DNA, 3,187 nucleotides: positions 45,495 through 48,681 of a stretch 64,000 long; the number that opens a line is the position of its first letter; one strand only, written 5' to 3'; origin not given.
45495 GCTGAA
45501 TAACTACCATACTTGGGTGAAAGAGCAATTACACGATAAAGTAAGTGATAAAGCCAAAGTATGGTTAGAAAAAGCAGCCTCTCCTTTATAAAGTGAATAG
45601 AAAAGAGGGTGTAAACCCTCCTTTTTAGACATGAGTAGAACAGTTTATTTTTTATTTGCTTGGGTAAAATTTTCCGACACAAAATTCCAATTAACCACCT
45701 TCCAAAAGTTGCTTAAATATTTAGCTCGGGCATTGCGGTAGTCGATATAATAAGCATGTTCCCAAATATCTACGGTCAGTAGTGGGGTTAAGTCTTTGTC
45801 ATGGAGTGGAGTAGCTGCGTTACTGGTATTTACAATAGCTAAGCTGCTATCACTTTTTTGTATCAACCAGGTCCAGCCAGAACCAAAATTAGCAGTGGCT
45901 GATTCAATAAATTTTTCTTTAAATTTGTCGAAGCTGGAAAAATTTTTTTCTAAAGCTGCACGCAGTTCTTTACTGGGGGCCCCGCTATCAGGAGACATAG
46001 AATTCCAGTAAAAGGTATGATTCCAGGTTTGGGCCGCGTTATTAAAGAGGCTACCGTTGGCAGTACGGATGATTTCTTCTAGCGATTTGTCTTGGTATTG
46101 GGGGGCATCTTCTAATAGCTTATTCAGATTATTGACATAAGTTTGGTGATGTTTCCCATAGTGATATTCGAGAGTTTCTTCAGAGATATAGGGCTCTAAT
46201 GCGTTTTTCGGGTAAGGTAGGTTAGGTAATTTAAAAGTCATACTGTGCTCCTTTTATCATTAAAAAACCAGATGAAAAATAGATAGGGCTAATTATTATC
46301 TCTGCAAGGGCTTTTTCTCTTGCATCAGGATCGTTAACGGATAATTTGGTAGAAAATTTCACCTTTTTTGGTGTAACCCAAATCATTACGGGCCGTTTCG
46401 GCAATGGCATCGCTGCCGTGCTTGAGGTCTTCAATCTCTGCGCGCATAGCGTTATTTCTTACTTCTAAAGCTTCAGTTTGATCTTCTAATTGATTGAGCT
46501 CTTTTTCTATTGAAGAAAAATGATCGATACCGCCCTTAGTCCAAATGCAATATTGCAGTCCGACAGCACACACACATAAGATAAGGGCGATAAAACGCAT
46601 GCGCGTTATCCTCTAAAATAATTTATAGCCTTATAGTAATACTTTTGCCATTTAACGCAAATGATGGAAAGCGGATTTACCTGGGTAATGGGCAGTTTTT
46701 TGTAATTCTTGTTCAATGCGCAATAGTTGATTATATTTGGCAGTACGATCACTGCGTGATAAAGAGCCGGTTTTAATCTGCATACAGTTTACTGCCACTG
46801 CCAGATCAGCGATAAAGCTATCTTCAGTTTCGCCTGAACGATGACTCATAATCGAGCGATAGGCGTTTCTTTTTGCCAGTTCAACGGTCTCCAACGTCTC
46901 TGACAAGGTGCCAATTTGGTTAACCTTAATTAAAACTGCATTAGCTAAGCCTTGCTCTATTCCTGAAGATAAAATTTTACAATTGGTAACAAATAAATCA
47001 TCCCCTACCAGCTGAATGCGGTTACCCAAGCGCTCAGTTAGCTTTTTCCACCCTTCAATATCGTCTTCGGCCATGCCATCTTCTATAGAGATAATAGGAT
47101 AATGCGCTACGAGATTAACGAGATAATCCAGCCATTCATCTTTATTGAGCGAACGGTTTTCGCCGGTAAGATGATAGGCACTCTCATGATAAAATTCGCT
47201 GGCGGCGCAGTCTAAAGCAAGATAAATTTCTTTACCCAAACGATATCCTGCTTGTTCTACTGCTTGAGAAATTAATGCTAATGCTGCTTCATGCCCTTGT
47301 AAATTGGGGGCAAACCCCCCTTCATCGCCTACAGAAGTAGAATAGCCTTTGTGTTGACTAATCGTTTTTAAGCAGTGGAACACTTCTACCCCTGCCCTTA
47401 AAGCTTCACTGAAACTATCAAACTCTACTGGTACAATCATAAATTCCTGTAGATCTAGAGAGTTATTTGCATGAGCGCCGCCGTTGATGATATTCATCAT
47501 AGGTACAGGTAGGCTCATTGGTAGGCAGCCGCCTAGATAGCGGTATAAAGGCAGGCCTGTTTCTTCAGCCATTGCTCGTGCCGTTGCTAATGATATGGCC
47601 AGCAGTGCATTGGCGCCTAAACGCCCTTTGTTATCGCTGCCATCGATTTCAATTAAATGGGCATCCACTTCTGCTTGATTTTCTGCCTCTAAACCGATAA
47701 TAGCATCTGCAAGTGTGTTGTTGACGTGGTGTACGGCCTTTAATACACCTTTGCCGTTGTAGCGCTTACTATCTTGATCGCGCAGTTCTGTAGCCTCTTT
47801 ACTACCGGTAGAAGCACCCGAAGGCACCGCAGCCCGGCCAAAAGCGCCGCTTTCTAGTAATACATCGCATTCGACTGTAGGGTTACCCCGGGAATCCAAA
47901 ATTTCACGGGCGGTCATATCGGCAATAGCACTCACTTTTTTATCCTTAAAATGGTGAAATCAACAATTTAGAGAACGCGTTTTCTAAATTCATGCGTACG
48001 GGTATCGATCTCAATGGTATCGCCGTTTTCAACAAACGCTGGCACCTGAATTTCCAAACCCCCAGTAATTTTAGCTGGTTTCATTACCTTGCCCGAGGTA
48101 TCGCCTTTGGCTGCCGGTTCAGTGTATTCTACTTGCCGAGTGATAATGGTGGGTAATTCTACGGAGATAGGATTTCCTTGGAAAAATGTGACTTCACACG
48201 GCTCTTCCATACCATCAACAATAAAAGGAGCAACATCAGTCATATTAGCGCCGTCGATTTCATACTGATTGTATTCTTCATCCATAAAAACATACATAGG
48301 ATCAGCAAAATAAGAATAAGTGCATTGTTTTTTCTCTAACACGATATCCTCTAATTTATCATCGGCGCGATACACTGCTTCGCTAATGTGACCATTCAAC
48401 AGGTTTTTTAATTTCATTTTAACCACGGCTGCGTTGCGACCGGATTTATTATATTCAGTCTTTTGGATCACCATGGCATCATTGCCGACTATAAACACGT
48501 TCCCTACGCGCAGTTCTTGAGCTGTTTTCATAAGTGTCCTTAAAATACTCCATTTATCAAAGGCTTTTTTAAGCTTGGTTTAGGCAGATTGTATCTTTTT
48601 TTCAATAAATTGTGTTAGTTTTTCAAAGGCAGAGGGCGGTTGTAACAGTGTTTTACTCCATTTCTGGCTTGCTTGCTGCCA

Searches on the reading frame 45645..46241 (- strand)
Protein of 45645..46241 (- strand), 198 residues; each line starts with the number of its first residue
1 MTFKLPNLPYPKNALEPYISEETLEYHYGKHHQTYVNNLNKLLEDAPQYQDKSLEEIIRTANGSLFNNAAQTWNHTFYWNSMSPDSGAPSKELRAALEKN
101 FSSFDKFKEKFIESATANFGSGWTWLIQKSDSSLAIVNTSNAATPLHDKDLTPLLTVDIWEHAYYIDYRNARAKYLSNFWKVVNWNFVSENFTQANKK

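Call 7: search_protein_families(library=ncbifam, proteins=[window:45645-46241:-])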
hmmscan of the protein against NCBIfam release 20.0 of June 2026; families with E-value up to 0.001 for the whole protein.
window:45645-46241:- (198 aa): 3 families
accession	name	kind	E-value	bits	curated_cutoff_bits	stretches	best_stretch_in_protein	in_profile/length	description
NF007832.0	PRK10543.1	equivalog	5.6e-90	300.1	348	1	1-193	1-192/193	superoxide dismutase [Fe]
NF008177.0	PRK10925.1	equivalog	1.7e-52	178.2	363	1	1-194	1-204/206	superoxide dismutase [Mn]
NF041312.1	Superox_dis_Halo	equivalog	1.1e-38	133.2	300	1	5-196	2-192/196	superoxide dismutase [Mn]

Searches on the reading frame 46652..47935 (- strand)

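Call 7: search_protein_families(library=ncbifam, proteins=[window:46652-47935:-])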
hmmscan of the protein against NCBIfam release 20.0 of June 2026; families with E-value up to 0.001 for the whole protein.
window:46652-47935:- (427 aa): 4 families
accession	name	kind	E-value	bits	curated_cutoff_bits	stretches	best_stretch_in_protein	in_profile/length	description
TIGR01060.2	eno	equivalog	3.6e-202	671.7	300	1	4-425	1-424/425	phosphopyruvate hydratase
NF006223.0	PRK08350.1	equivalog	8.8e-27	94.3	624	1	1-153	1-138/341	hypothetical protein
TIGR01928.1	menC_lowGC_arch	equivalog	0.00025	20.2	200.65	1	260-359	182-276/325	o-succinylbenzoate synthase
TIGR02534.1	mucon_cyclo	subfamily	0.00072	18.7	334.95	0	268-357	203-288/368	muconate/chloromuconate family cycloisomerase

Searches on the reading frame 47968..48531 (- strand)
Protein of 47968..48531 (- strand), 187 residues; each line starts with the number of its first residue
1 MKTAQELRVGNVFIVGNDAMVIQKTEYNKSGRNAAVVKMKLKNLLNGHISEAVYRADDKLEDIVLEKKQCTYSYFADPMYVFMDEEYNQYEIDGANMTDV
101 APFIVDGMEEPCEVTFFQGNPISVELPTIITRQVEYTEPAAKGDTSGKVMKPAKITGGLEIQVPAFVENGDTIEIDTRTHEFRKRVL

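Call 7: search_protein_families(library=ncbifam, proteins=[window:47968-48531:-])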
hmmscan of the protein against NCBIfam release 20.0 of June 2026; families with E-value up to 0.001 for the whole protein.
window:47968-48531:- (187 aa): 6 families
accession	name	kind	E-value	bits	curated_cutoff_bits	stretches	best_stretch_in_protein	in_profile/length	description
NF001810.0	PRK00529.1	subfamily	2.2e-66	223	161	1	1-186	2-186/187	elongation factor P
TIGR00038.1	efp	equivalog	3.5e-60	202.8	185.8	1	3-186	2-184/184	elongation factor P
NF003392.1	PRK04542.1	equivalog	7.2e-35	120.6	216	1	4-185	3-186/187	elongation factor P-like protein EfpL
TIGR02178.1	yeiP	equivalog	8.6e-32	110.8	264.05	1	4-185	2-185/186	elongation factor P-like protein YeiP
NF011175.0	PRK14578.1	equivalog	2.2e-29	102.2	301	1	2-185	2-186/187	elongation factor P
NF009090.0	PRK12426.1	equivalog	6.3e-21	74.9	226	1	3-186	3-185/185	elongation factor P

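Call 14: find_encoding_contigs(protein=window:47968-48531:-, flank=6000, max_places=10)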
Protein window:47968-48531:- (187 aa): 24 contigs read that carry it; 3 places shown.
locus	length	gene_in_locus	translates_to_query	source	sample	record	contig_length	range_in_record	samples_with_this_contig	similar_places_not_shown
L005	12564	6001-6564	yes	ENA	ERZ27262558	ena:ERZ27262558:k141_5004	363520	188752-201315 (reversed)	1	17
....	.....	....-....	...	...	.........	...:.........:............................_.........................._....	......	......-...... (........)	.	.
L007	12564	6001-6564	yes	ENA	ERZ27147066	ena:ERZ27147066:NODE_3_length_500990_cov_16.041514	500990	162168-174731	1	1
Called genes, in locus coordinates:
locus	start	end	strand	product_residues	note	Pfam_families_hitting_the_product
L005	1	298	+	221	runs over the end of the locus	PF01135:PCMT, PF08241:Methyltransf_11 (faint), PF00398:RrnaAD, PF13489:Methyltransf_23 (weak), PF05175:MTS (weak), PF13847:Methyltransf_31, PF08242:Methyltransf_12 (weak), PF13649:Methyltransf_25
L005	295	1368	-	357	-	PF01168:Ala_racemase_N, PF00842:Ala_racemase_C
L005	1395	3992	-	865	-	PF00521:DNA_topoisoIV, PF03989:DNA_gyraseA_C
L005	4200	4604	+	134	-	-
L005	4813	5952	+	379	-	PF10093:EarP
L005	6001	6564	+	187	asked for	PF08207:EFP_N, PF01132:EFP, PF09285:Elong-fact-P_C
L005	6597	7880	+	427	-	PF03952:Enolase_N, PF00113:Enolase_C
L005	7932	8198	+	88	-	PF04977:DivIC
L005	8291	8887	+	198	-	PF00081:Sod_Fe_N, PF02777:Sod_Fe_C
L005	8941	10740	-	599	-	PF01321:Creatinase_N, PF16189:Creatinase_N_2, PF00557:Peptidase_M24, PF16188:Peptidase_M24_C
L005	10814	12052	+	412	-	-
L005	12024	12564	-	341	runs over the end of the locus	PF01208:URO-D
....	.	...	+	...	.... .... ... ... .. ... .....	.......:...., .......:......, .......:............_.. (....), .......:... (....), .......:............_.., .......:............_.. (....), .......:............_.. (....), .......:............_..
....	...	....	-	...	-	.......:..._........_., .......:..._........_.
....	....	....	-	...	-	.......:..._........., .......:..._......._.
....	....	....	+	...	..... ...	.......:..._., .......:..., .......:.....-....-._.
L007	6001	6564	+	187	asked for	PF08207:EFP_N, PF01132:EFP, PF09285:Elong-fact-P_C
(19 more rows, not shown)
